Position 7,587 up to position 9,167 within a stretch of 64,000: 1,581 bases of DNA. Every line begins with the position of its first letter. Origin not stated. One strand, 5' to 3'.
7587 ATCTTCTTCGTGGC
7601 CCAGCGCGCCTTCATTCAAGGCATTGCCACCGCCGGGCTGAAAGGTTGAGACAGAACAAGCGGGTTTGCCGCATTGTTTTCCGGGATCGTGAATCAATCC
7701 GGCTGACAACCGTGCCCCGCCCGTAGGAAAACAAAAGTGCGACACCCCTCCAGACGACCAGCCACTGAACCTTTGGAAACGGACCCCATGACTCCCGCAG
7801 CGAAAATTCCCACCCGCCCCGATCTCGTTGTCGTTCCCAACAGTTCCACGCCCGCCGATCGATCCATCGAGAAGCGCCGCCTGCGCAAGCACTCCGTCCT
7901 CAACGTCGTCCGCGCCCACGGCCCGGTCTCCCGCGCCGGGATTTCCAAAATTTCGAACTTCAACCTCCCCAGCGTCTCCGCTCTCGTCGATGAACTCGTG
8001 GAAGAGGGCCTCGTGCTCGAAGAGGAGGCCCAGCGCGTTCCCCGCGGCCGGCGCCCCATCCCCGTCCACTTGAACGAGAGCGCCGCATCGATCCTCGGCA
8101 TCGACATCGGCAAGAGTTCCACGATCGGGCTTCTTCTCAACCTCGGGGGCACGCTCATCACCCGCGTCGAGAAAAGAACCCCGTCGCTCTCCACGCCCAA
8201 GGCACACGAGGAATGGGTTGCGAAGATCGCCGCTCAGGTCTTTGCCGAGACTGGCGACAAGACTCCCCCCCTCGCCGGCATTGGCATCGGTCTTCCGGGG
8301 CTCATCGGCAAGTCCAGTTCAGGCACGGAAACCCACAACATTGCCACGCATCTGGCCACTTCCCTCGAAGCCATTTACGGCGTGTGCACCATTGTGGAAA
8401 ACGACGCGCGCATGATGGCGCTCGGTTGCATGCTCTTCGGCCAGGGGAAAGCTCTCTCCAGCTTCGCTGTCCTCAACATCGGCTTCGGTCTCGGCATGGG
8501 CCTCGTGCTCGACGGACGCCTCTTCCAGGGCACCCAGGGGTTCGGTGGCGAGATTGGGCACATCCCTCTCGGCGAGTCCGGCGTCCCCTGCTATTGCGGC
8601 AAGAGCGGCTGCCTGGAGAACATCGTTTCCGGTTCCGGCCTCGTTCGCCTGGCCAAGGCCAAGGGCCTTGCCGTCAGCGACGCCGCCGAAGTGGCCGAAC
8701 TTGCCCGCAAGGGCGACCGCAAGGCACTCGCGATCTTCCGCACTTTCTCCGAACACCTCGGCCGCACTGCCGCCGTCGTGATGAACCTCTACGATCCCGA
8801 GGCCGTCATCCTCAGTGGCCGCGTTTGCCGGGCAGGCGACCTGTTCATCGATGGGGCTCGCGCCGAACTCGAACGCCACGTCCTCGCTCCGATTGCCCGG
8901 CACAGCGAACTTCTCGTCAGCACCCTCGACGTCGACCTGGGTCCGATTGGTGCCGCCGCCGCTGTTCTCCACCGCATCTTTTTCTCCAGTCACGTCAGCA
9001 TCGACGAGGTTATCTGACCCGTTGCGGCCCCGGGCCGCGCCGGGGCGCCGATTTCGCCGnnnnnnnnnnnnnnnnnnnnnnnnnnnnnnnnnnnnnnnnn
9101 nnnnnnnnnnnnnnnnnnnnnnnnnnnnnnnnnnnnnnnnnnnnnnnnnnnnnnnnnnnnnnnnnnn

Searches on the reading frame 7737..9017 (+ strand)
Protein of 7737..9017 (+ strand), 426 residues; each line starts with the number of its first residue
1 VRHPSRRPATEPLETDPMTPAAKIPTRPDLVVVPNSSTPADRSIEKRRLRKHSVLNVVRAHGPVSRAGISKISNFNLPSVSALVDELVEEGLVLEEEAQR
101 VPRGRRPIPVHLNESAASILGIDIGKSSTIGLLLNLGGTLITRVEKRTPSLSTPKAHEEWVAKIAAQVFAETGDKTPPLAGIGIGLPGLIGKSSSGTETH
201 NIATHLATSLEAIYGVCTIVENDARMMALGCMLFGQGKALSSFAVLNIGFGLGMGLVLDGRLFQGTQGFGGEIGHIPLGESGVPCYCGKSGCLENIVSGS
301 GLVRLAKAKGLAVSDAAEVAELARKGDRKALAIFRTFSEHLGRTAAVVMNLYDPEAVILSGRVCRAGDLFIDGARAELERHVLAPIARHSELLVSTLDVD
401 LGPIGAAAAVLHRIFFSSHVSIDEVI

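Call 7: search_protein_families(library=pfam, proteins=[window:7737-9017:+])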
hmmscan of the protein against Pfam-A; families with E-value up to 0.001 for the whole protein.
window:7737-9017:+ (426 aa): 2 families
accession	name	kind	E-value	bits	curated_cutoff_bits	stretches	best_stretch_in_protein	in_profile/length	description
PF00480.26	ROK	-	2.1e-52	178.9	22.9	1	120-410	2-291/294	ROK family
PF12802.13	MarR_2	-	5.7e-05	23.6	27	1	51-101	7-55/61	MarR family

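Call 10: find_related_loci(query=window:7737-9017:+, collection=genome_contigs, flank=6000)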
Query window:7737-9017:+ (426 aa) in genome_contigs; peptide patterns used: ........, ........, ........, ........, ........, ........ (x = any residue, [..] = any of these).
599 stretches matched a pattern (row limit reached: there are more); 22 encode a relative of the query (tblastn E <= 1e-3); 22 distinct loci.
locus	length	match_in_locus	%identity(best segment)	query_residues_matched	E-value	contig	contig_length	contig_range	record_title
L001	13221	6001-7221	52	22-426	1e-137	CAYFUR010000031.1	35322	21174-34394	MAG TPA_asm: uncultured Candidatus Sumerlaeota bacterium isolate ERP107533_co1_201 genome assembly, contig: NODE_502_len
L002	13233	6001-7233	47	21-426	1e-122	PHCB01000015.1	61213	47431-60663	MAG: candidate division BRC1 bacterium HGW-BRC1-1 bjp_ig2102_scaffold_390, whole genome shotgun sequence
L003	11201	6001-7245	27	19-415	4e-51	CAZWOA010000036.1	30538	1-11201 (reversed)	MAG TPA_asm: uncultured Marinilabiliaceae bacterium isolate SRP294416_co3_423 genome assembly, contig: NODE_1856_length_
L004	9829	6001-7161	26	45-417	8e-45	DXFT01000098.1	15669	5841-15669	MAG TPA_asm: Candidatus Odoribacter faecigallinarum isolate 23274 MalCec4__C281863_L15669_SAMN03938738, whole genome sho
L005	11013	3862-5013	29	45-419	8e-33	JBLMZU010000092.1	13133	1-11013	MAG: Bacteroidota bacterium isolate MAG195 PRJNA951521_bin52_renamed_91, whole genome shotgun sequence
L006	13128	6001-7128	27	24-393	3e-32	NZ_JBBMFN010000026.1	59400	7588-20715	Niallia hominis strain CLA-SR-H024 CLA-SR-H024_contig_26_length_59400, whole genome shotgun sequence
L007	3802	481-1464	29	45-361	3e-32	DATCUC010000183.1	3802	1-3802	MAG TPA_asm: Anaerolineaceae bacterium isolate SMAG_U7347 k141_122059, whole genome shotgun sequence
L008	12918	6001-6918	30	115-407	1e-25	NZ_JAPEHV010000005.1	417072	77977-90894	Microbacterium sp. C7(2022) NODE_5_length_417072_cov_460.908579, whole genome shotgun sequence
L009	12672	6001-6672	31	178-383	2e-24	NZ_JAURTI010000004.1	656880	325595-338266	Nocardioides sp. BE266 Ga0454563_04, whole genome shotgun sequence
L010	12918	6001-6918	30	115-407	4e-24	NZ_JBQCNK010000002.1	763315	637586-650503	Microbacterium algihabitans strain 51-9c NODE_2_length_763315_cov_1700.694792, whole genome shotgun sequence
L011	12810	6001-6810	28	120-375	2e-22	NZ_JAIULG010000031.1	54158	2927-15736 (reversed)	Tsukamurella sp. M9C NODE_31_length_54158_cov_14.9772, whole genome shotgun sequence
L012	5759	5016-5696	31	77-304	2e-20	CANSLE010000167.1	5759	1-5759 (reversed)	MAG TPA_asm: uncultured Microbacterium sp. isolate SRR15510222_bin.43_metawrap_v1.3_MAG genome assembly, contig: NODE.47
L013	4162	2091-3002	26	120-407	2e-20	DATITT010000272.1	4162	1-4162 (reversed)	MAG TPA_asm: Arthrobacter sp. isolate SMAG_U15962 k141_354590, whole genome shotgun sequence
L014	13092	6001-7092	22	45-421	1e-19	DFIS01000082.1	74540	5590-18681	MAG TPA_asm: Solobacterium sp. UBA3691 UBA3691_contig_15132, whole genome shotgun sequence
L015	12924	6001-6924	28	113-407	7e-18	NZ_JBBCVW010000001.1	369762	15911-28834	Microbacterium sp. MMO-56 contig00001, whole genome shotgun sequence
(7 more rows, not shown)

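Call 14: find_related_loci(query=window:7737-9017:+, collection=metagenome_contigs, flank=7000)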
Query window:7737-9017:+ (426 aa) in metagenome_contigs; peptide patterns used: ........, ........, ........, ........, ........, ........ (x = any residue, [..] = any of these).
600 stretches matched a pattern (row limit reached: there are more); 12 encode a relative of the query (tblastn E <= 1e-3); 12 distinct loci.
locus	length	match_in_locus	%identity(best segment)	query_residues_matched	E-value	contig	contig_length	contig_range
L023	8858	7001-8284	46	5-426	3e-125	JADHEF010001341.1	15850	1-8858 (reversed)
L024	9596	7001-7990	29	92-407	8e-25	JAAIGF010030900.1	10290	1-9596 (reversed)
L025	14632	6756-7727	30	98-407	2e-24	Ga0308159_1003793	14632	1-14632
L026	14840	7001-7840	30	118-380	5e-21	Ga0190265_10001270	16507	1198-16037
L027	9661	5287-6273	26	106-419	2e-20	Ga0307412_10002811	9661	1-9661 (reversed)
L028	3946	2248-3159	27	120-407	3e-20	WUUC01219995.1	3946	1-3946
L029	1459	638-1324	30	28-257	2e-19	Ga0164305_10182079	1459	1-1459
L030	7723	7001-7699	26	47-276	4e-15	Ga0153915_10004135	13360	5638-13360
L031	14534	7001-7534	26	54-231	2e-14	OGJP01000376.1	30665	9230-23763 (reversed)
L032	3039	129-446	34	38-143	3e-12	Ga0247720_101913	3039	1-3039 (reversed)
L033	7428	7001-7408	26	54-193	9e-10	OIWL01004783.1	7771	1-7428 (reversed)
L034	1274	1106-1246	40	47-93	1e-7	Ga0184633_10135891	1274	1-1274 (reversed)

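Call 15: find_encoding_contigs(protein=window:7737-9017:+, flank=6000, max_places=10)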
Protein window:7737-9017:+ (426 aa): no gene with exactly this product is on record in the collection.

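Call 16: find_homologous_proteins(query=window:7737-9017:+, max_evalue=1e-40)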
Query window:7737-9017:+ (426 aa): 96 proteins with E <= 1e-40 among 8000 candidates.
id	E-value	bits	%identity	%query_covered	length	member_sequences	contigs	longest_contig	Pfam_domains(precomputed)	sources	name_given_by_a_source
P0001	7.1e-262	887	100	96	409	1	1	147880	PF00480.27,PF12802.14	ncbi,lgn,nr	ncbi:MAG: hypothetical protein PWP23_1210 [Candidatus Sumerlaeota bacterium]|nr:hypothetical protein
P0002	2.6e-149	516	58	95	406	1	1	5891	PF00480.27,PF12802.14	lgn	-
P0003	5.9e-149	515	59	95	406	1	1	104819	PF00480.27,PF12802.14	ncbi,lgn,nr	ncbi:ROK family protein [bacterium]|nr:ROK family protein [bacterium]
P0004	3.0e-148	512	62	95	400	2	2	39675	PF00480.27,PF12802.14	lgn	-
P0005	6.3e-147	508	60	95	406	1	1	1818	PF00480.27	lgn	-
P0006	3.4e-146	506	57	94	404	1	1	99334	PF00480.27,PF13412.13,PF12802.14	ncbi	-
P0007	3.6e-146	505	58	95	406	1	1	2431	PF00480.27,PF12802.14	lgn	-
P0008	5.1e-144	498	58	94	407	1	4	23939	PF00480.27,PF12802.14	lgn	-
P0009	3.9e-141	489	56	95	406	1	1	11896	PF00480.27,PF12802.14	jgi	-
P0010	2.1e-139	483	56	95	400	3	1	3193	PF00480.27,PF12802.14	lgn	-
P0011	3.1e-139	483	54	95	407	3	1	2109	PF00480.27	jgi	jgi:predicted NBD/HSP70 family sugar kinase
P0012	1.2e-136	474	56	95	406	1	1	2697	PF00480.27,PF12802.14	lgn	-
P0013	5.1e-135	469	56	94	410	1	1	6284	PF00480.27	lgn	-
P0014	1.9e-134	467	55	95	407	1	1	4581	PF00480.27,PF12802.14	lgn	-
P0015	5.6e-134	465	55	95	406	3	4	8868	PF00480.27,PF12802.14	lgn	-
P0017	1.5e-131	457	53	95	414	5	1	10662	PF00480.27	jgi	-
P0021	5.0e-124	433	50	95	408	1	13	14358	PF00480.27,PF12802.14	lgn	-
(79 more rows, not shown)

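Call 17: find_encoding_contigs(protein=P0003, flank=7000, max_places=2)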
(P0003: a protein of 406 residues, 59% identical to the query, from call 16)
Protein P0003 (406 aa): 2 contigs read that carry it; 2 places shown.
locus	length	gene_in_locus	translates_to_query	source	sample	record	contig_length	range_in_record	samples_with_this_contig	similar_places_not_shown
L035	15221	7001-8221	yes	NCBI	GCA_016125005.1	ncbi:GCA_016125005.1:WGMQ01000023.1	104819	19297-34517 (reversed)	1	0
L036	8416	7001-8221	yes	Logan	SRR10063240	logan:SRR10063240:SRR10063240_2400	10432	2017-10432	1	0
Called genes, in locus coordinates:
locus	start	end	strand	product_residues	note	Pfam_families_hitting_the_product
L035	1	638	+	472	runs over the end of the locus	-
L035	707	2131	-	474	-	PF16173:DUF4874, PF16116:DUF4832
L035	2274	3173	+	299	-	PF01073:3Beta_HSD, PF01370:Epimerase, PF02719:Polysacc_synt_2, PF04321:RmlD_sub_bind, PF13460:NAD_binding_10, PF16363:GDP_Man_Dehyd, PF07993:NAD_binding_4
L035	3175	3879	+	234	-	PF00583:Acetyltransf_1, PF13508:Acetyltransf_7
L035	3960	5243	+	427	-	PF01547:SBP_bac_1, PF13416:SBP_bac_8, PF13531:SBP_bac_11 (faint)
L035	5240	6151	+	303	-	PF00528:BPD_transp_1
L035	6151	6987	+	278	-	PF00528:BPD_transp_1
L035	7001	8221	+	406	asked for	PF12802:MarR_2 (weak), PF00480:ROK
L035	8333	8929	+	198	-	PF07963:N_methyl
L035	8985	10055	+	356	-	PF01408:GFO_IDH_MocA, PF02894:GFO_IDH_MocA_C (weak), PF22725:GFO_IDH_MocA_C3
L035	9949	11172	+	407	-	PF10509:GalKase_gal_bdg, PF00288:GHMP_kinases_N, PF08544:GHMP_kinases_C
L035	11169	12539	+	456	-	-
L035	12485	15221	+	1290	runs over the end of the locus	PF00754:F5_F8_type_C (weak)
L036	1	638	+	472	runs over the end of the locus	-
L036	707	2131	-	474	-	PF16173:DUF4874, PF16116:DUF4832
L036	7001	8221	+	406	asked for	PF12802:MarR_2 (weak), PF00480:ROK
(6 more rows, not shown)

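Call 18: find_encoding_contigs(protein=P0004, flank=7000, max_places=2)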
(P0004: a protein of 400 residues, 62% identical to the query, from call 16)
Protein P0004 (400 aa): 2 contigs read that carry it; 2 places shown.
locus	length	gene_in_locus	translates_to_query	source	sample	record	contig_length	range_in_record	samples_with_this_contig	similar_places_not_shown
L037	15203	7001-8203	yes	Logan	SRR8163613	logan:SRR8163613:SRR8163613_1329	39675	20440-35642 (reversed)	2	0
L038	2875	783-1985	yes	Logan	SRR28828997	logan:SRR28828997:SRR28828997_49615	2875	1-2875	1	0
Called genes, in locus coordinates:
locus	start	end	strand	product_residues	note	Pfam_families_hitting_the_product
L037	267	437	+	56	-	PF07927:HicA_toxin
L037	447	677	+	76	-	-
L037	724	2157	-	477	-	PF16173:DUF4874, PF16116:DUF4832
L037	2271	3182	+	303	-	PF01073:3Beta_HSD, PF01370:Epimerase, PF02719:Polysacc_synt_2, PF04321:RmlD_sub_bind, PF05368:NmrA (weak), PF13460:NAD_binding_10, PF16363:GDP_Man_Dehyd, PF07993:NAD_binding_4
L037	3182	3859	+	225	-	PF00583:Acetyltransf_1 (faint), PF13673:Acetyltransf_10 (weak), PF13508:Acetyltransf_7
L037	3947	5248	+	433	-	PF01547:SBP_bac_1, PF13416:SBP_bac_8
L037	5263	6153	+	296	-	PF00528:BPD_transp_1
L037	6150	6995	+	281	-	PF00528:BPD_transp_1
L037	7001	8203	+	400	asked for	PF12802:MarR_2 (weak), PF00480:ROK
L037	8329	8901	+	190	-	PF07963:N_methyl (weak)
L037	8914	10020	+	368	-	PF01408:GFO_IDH_MocA, PF22725:GFO_IDH_MocA_C3, PF02894:GFO_IDH_MocA_C (weak)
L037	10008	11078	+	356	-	PF10509:GalKase_gal_bdg, PF00288:GHMP_kinases_N, PF08544:GHMP_kinases_C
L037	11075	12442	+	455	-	-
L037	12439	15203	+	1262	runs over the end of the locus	PF00754:F5_F8_type_C (faint)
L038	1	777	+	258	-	?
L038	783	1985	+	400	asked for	PF12802:MarR_2 (weak), PF00480:ROK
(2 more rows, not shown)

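Call 19: find_encoding_contigs(protein=P0006, flank=7000, max_places=2)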
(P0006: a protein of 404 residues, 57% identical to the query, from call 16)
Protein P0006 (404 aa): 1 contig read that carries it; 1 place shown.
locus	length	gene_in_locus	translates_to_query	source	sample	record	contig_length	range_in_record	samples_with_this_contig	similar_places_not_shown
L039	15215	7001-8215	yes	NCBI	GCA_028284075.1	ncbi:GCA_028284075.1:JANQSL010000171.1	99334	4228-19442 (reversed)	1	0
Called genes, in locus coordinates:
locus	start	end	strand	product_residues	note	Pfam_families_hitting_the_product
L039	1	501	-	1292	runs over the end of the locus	PF16173:DUF4874, PF16116:DUF4832, PF18998:Flg_new_2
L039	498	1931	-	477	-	PF16116:DUF4832 (weak)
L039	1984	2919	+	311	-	PF01073:3Beta_HSD, PF01370:Epimerase, PF02719:Polysacc_synt_2, PF04321:RmlD_sub_bind, PF05368:NmrA, PF16363:GDP_Man_Dehyd, PF13460:NAD_binding_10, PF07993:NAD_binding_4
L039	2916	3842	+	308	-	PF00583:Acetyltransf_1, PF13673:Acetyltransf_10, PF08445:FR47 (weak), PF13508:Acetyltransf_7, PF14542:Acetyltransf_CG (weak), PF13527:Acetyltransf_9 (weak)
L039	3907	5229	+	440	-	PF01547:SBP_bac_1, PF13531:SBP_bac_11 (faint), PF13416:SBP_bac_8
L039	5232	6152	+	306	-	PF00528:BPD_transp_1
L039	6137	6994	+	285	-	PF00528:BPD_transp_1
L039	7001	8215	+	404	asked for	PF12802:MarR_2 (weak), PF13412:HTH_24 (weak), PF00480:ROK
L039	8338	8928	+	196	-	PF07963:N_methyl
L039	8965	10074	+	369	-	PF01408:GFO_IDH_MocA, PF22725:GFO_IDH_MocA_C3, PF02894:GFO_IDH_MocA_C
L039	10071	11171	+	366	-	PF10509:GalKase_gal_bdg, PF00288:GHMP_kinases_N, PF08544:GHMP_kinases_C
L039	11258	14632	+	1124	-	PF00754:F5_F8_type_C (weak), PF22633:F5_F8_type_C_2 (weak)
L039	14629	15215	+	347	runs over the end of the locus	-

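Call 22: find_encoding_contigs(protein=P0008, flank=7000, max_places=1)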
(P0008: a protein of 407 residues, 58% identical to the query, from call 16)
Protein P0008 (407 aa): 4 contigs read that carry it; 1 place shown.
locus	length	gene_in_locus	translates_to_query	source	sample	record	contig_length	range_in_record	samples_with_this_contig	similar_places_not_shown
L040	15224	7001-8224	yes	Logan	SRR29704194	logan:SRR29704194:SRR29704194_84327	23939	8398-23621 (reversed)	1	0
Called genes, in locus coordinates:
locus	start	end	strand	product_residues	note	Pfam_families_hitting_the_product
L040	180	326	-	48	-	-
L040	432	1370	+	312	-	-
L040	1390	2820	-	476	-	PF16173:DUF4874, PF16116:DUF4832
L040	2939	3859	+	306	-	PF01073:3Beta_HSD, PF01370:Epimerase, PF02719:Polysacc_synt_2, PF04321:RmlD_sub_bind, PF05368:NmrA, PF13460:NAD_binding_10, PF16363:GDP_Man_Dehyd, PF07993:NAD_binding_4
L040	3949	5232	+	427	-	PF01547:SBP_bac_1, PF13416:SBP_bac_8, PF13531:SBP_bac_11 (faint)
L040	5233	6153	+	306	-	PF00528:BPD_transp_1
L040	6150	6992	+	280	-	PF00528:BPD_transp_1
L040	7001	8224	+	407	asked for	PF12802:MarR_2 (weak), PF00480:ROK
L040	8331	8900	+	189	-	PF07963:N_methyl (weak), PF08334:T2SSG (weak)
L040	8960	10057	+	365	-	PF01408:GFO_IDH_MocA, PF22725:GFO_IDH_MocA_C3, PF02894:GFO_IDH_MocA_C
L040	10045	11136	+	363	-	PF10509:GalKase_gal_bdg, PF00288:GHMP_kinases_N, PF08544:GHMP_kinases_C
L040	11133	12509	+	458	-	-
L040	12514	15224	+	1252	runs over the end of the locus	PF00754:F5_F8_type_C (faint)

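Call 23: find_encoding_contigs(protein=P0009, flank=7000, max_places=1)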
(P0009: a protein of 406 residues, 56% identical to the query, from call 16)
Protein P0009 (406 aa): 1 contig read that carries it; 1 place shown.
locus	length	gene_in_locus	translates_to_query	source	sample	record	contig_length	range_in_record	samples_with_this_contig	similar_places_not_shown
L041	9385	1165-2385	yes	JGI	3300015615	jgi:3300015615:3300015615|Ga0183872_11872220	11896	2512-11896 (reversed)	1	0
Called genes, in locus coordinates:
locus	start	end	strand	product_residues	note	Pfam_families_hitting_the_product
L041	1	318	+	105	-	?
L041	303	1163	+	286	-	PF00528:BPD_transp_1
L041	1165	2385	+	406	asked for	PF12802:MarR_2 (weak), PF00480:ROK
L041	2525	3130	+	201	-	PF07963:N_methyl (weak)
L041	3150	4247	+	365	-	PF01408:GFO_IDH_MocA, PF22725:GFO_IDH_MocA_C3, PF02894:GFO_IDH_MocA_C (weak)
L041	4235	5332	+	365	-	PF10509:GalKase_gal_bdg, PF00288:GHMP_kinases_N, PF08544:GHMP_kinases_C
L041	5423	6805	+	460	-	-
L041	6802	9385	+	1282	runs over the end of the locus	PF00754:F5_F8_type_C, PF22633:F5_F8_type_C_2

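Call 24: find_encoding_contigs(protein=P0021, flank=7000, max_places=1)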
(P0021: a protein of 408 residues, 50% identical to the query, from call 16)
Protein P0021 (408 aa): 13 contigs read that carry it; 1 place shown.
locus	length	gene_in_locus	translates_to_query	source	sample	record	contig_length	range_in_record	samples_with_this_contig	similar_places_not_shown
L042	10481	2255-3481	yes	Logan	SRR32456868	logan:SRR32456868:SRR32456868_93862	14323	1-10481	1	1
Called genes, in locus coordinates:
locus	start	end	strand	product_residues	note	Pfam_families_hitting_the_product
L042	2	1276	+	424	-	?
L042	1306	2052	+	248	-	PF13085:Fer2_3, PF13183:Fer4_8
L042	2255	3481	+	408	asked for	PF12802:MarR_2 (weak), PF00480:ROK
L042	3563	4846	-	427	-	-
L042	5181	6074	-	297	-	PF12911:OppC_N, PF00528:BPD_transp_1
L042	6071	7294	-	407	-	PF19300:BPD_transp_1_N (faint), PF00528:BPD_transp_1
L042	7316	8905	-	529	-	PF00496:SBP_bac_5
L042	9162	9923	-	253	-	-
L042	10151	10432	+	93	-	-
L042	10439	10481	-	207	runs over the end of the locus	PF02545:Maf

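Call 25: find_encoding_contigs(protein=P0017, flank=7000, max_places=1)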
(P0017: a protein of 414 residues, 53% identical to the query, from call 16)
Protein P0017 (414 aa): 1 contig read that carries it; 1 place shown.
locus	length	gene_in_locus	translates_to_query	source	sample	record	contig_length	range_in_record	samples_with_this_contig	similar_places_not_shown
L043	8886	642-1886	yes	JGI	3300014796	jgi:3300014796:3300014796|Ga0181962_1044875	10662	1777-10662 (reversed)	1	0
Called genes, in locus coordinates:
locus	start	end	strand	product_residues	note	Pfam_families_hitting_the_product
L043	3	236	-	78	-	PF00069:Pkinase, PF07714:PK_Tyr_Ser-Thr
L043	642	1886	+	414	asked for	PF00480:ROK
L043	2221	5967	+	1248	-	PF10150:RNase_E_G, PF20833:RNase_E_G_Thio (weak)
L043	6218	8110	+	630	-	PF00933:Glyco_hydro_3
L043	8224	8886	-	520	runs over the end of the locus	PF01663:Phosphodiest (weak)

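Call 26: find_encoding_contigs(protein=P0015, flank=7000, max_places=1)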
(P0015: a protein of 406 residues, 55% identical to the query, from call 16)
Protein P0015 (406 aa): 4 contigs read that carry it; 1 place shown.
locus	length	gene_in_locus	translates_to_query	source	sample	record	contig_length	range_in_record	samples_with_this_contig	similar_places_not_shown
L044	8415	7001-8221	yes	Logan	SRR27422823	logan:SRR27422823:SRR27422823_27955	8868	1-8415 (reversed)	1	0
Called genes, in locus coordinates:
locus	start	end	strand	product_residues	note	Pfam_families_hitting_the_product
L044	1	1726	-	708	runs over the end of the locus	PF00404:Dockerin_1 (weak)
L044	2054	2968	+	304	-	PF01073:3Beta_HSD, PF01370:Epimerase, PF02719:Polysacc_synt_2, PF04321:RmlD_sub_bind, PF05368:NmrA, PF13460:NAD_binding_10, PF16363:GDP_Man_Dehyd, PF07993:NAD_binding_4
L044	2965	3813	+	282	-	PF00583:Acetyltransf_1, PF13673:Acetyltransf_10, PF13508:Acetyltransf_7, PF08445:FR47 (weak)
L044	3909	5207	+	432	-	PF01547:SBP_bac_1, PF13416:SBP_bac_8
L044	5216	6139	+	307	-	PF00528:BPD_transp_1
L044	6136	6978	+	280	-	PF00528:BPD_transp_1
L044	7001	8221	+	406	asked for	PF12802:MarR_2, PF00480:ROK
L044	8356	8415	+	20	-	?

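Call 27: find_encoding_contigs(protein=P0002, flank=7000, max_places=1)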
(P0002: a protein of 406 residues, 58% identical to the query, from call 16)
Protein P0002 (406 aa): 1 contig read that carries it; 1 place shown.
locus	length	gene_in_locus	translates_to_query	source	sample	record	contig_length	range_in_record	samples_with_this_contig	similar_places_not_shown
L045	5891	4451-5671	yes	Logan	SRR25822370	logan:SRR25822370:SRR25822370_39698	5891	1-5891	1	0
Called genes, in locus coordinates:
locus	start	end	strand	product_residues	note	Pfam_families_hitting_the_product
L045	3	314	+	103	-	?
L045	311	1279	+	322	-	PF00583:Acetyltransf_1, PF13673:Acetyltransf_10, PF13508:Acetyltransf_7, PF08445:FR47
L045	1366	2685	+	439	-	PF01547:SBP_bac_1, PF13416:SBP_bac_8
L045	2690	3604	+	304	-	PF00528:BPD_transp_1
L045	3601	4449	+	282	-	PF00528:BPD_transp_1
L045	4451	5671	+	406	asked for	PF12802:MarR_2 (weak), PF00480:ROK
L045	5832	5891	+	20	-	?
